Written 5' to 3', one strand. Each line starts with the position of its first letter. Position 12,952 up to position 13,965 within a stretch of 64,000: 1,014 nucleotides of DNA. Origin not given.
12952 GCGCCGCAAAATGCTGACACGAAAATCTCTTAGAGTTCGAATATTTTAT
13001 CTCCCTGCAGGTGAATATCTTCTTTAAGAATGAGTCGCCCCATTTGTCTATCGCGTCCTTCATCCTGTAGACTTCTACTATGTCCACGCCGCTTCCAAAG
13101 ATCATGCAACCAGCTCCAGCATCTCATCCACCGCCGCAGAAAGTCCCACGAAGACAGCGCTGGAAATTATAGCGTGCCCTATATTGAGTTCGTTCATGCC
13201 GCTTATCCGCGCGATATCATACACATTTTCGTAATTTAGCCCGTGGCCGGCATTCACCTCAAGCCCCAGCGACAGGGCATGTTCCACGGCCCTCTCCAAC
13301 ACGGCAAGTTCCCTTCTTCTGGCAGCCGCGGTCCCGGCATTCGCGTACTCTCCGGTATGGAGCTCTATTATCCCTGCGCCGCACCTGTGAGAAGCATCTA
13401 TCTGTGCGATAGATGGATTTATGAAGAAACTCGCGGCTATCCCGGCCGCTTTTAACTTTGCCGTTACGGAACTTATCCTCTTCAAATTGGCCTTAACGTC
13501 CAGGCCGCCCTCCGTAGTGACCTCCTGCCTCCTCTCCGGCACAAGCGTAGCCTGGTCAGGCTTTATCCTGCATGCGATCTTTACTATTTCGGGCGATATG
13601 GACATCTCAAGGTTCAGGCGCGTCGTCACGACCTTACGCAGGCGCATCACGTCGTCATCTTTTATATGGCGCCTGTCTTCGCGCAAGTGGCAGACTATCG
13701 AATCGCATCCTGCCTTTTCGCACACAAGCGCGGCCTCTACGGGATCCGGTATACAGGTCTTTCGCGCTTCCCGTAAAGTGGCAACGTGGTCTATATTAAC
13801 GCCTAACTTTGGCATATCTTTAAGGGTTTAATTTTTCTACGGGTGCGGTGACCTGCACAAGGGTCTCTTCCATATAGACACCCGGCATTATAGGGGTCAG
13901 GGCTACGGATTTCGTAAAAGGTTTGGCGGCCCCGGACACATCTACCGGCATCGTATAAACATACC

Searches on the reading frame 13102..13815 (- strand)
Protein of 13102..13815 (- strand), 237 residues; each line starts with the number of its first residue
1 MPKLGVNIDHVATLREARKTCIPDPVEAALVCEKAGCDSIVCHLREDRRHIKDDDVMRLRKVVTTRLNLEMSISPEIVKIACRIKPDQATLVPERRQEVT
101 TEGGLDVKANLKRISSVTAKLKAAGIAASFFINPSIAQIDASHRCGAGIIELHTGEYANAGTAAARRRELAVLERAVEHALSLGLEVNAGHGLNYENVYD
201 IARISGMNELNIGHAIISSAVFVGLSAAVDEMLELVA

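Call 78: search_protein_families(library=pfam, proteins=[window:13102-13815:-], max_evalue=0.001)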
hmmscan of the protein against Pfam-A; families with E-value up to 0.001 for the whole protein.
window:13102-13815:- (237 aa): 1 family
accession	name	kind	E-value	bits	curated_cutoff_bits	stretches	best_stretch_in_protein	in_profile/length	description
PF03740.19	PdxJ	-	1.3e-98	329.2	24.5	1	3-235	1-233/234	Pyridoxal phosphate biosynthesis protein PdxJ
